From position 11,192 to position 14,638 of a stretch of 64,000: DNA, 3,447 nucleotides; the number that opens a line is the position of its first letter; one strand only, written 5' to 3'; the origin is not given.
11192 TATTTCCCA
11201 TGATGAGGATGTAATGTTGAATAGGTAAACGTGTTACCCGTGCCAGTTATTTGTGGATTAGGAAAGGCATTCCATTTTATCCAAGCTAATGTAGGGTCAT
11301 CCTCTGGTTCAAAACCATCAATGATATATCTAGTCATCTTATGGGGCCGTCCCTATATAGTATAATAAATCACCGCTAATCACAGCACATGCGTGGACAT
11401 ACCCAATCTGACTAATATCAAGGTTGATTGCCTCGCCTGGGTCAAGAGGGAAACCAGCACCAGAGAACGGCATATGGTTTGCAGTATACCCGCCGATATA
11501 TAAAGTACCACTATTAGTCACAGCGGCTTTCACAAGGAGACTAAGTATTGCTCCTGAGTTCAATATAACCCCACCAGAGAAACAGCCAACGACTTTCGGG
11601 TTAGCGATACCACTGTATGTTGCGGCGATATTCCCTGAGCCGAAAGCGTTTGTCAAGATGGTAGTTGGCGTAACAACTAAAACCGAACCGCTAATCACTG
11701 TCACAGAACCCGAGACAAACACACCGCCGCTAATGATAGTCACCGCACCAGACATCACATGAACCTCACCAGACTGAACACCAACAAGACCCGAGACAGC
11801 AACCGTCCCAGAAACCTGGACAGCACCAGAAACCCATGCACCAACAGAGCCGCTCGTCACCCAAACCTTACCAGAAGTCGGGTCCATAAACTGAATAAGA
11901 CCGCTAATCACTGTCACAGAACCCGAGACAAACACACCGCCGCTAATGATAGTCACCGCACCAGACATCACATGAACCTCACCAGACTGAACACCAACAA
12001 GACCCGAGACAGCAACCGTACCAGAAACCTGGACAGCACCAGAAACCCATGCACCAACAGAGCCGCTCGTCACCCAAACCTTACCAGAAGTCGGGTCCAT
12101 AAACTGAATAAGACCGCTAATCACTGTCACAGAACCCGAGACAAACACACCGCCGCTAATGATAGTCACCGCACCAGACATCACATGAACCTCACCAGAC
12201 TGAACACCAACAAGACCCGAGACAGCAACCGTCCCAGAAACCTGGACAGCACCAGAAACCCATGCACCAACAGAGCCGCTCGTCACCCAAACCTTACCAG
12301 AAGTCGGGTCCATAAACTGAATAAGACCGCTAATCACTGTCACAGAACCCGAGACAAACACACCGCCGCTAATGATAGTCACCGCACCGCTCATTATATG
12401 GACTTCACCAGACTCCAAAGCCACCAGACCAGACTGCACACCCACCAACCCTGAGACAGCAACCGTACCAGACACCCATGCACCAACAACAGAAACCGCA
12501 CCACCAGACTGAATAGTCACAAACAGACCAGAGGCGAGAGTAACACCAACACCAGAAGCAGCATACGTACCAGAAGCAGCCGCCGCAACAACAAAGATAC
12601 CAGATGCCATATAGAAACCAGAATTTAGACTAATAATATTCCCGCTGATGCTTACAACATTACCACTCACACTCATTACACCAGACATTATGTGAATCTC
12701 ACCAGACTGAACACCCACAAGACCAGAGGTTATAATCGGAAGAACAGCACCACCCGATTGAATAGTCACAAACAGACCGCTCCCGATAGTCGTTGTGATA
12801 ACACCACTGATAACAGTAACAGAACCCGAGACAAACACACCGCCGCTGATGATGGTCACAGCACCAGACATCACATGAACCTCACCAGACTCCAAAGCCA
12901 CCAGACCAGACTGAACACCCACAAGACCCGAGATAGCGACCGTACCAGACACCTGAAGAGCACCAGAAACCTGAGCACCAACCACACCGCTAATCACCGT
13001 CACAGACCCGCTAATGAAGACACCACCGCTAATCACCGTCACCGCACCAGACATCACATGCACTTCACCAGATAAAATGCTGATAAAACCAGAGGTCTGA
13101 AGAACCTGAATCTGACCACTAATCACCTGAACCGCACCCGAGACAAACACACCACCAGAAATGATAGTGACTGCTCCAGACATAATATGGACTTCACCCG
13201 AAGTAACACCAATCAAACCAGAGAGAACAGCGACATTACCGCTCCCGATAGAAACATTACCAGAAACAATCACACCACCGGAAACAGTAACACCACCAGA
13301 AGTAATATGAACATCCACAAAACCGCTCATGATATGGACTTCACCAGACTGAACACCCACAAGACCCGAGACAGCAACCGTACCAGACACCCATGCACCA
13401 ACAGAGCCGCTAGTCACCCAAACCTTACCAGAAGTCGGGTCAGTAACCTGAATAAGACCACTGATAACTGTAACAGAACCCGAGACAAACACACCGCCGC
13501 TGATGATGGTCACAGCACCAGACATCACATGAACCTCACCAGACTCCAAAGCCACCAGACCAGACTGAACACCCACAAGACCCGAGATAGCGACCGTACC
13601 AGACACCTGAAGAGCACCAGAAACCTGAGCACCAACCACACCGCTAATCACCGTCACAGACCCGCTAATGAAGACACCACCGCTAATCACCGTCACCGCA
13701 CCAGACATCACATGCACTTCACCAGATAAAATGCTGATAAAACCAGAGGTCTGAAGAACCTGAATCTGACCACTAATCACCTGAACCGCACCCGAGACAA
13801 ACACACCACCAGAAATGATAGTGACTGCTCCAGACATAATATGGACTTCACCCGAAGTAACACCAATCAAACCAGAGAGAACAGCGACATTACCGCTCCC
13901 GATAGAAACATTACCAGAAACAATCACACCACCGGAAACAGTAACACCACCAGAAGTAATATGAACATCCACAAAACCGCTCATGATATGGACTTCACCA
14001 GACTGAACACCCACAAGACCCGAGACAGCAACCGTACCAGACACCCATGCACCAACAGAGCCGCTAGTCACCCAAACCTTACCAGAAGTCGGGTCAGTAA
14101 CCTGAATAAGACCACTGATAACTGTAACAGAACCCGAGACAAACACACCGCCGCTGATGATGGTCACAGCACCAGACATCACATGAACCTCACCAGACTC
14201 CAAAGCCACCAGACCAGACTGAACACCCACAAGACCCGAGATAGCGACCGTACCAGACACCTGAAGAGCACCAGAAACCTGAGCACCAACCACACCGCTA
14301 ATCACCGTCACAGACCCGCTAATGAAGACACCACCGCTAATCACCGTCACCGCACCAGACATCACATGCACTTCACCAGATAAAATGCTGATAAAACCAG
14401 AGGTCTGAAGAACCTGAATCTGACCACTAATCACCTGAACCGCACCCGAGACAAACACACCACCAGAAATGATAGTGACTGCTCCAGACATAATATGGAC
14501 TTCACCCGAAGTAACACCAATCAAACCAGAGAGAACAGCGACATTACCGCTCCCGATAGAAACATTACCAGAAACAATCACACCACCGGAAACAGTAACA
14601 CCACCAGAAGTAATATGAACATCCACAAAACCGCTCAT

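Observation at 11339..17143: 1934-aa giant protein made of SG-punctuated Val/Ile beta-units, encoded by perfect 654-bp x3 and 213-bp x3 tandem DNA repeats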

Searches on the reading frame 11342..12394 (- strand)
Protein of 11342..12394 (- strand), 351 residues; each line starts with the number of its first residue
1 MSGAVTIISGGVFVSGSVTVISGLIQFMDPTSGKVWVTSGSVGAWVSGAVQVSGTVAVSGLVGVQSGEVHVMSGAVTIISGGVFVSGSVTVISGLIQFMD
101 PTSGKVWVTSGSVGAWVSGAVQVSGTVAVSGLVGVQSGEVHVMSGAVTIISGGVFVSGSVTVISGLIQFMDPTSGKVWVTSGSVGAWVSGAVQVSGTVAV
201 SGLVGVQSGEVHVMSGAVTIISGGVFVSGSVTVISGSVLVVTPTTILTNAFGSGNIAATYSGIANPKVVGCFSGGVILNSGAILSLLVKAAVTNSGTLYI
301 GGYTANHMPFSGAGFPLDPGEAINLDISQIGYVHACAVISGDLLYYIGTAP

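Call 39: search_solved_structures(query=window:11342-12394:-, max_evalue=10, show_alignments=2)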
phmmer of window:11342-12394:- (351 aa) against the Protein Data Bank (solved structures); distinct sequences matched with E-value up to 10: 2.
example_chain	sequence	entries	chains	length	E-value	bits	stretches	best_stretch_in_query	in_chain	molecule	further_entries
7ahd_C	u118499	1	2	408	2.3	10.6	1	62-111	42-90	ABC-type proline/glycine betaine transport system ATPase component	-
7ahc_D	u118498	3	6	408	2.3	10.6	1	62-111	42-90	ABC-type proline/glycine betaine transport system ATPase component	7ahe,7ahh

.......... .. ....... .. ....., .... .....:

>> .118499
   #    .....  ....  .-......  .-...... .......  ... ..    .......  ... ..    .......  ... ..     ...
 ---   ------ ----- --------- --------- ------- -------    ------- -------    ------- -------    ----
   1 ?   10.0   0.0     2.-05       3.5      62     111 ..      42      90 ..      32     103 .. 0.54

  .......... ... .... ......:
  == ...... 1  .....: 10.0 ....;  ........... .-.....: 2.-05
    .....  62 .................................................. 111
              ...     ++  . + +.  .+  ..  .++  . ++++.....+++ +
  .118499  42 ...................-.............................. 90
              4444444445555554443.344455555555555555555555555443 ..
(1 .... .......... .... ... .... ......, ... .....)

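Call 45: search_protein_representatives(protein=window:11342-12394:-)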
Query: 351 residues. Proteins with E-value up to 0.001 (for the whole library): 233; up to 1e-10: 84; up to 1e-30: 3. The best 150 are listed.
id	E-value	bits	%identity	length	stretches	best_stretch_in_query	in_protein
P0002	1.6e-61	224.8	45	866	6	49-348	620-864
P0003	3.7e-51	190.8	50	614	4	43-238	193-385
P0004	3.1e-32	128.6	53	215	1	137-348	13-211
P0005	1.2e-30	123.4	48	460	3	118-349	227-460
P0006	3.8e-30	121.7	50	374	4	264-342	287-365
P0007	5.1e-29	118.0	45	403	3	179-348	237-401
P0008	5.1e-29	118.0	41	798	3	52-348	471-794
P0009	4.7e-26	108.3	45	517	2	44-348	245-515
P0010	2.7e-25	105.8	42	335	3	259-347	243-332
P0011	1.5e-24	103.3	42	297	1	64-348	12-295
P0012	2.0e-24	102.9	44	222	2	268-344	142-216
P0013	5.5e-23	98.2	52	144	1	186-350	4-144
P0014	5.6e-22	94.9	48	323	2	262-349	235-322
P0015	1.1e-21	93.9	46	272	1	134-349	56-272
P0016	4.5e-21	91.9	52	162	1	190-350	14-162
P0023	4.3e-19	85.4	49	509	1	192-348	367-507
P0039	1.2e-15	74.1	42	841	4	80-223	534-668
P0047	1.5e-14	70.4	41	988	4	32-219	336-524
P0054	5.6e-14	68.6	39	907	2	2-347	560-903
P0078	2.7e-11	59.7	35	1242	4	9-229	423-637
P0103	2.5e-09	53.2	41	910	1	118-341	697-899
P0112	9.4e-09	51.4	56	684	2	39-257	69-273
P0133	2.4e-07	46.8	36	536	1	241-348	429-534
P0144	8.1e-07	45.0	37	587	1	5-344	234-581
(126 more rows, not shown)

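Call 91: search_protein_families(library=pfam, proteins=[P0054, P0008, P0039, P0047, P0103, P0023, P0133, P0144, P0078, P0112], max_evalue=0.01)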
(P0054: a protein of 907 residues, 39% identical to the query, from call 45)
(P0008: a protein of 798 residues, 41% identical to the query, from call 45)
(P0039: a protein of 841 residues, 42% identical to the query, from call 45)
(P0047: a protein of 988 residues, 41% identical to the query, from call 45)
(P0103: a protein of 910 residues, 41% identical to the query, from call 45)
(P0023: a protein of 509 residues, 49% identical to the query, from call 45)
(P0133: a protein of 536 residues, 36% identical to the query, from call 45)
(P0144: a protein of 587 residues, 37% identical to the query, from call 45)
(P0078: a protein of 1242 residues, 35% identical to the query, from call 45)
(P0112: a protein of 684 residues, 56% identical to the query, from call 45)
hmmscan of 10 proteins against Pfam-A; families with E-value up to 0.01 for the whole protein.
P0054 (907 aa): 0 families

P0008 (798 aa): 2 families
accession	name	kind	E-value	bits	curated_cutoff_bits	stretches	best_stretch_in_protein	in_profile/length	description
PF21300.2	LbR_Ice_bind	-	9.8e-08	32.4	30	1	483-538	37-92/97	Grass antifreeze beta roll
PF20808.2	MINT_RAM7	-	0.0026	18.5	108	1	472-573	4-109/110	Msx2-interacting protein, RAM7 domain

P0039 (841 aa): 0 families

P0047 (988 aa): 0 families

P0103 (910 aa): 0 families

P0023 (509 aa): 1 family
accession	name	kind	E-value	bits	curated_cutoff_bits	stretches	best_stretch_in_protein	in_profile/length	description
PF14870.12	PSII_BNR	-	3.1e-05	23.8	27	1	144-314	119-302/303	Photosynthesis system II assembly factor YCF48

P0133 (536 aa): 1 family
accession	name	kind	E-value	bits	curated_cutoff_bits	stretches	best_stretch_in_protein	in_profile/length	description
PF02018.23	CBM_4_9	-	0.0096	16.7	25.9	0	259-310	3-50/136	Carbohydrate binding domain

P0144 (587 aa): 1 family
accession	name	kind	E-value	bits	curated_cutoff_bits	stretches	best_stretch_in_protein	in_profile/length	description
PF02018.23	CBM_4_9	-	0.0012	19.6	25.9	1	5-141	2-126/136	Carbohydrate binding domain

P0078 (1242 aa): 0 families

P0112 (684 aa): 4 families
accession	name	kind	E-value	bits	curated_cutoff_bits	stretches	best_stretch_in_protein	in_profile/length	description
PF04519.19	Bactofilin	-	2.9e-12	47.1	27.9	0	183-259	7-83/98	Polymer-forming cytoskeletal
PF03961.19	FapA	-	8.8e-10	39.1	31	2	127-189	3-64/272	Flagellar Assembly Protein A beta solenoid domain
PF13385.13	Laminin_G_3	-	7.1e-08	33.2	27.6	1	326-436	45-149/151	Concanavalin A-like lectin/glucanases superfamily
PF12673.12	SipL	-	0.005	17.5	23.6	0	24-75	6-56/78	SipL, SPOCS domain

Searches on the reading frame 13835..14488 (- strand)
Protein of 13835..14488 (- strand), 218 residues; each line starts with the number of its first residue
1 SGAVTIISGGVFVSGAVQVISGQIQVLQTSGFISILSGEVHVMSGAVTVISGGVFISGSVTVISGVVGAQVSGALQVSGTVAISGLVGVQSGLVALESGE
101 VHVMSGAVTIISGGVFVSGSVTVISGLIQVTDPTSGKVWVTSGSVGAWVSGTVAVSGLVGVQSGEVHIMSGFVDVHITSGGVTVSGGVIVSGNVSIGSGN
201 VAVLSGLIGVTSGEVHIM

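Call 93: search_protein_families(library=pfam, proteins=[window:13835-14488:-], max_evalue=10)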
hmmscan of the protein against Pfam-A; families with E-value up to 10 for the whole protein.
window:13835-14488:- (218 aa): 3 families
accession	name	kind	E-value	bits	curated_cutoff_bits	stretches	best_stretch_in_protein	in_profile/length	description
PF22020.1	RlmL_1st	-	0.39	11.2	27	0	30-61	8-39/55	RlmL ferredoxin-like domain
PF20808.2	MINT_RAM7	-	1.4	9.6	108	0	30-115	29-109/110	Msx2-interacting protein, RAM7 domain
PF21300.2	LbR_Ice_bind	-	4.4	7.9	30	1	5-79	14-90/97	Grass antifreeze beta roll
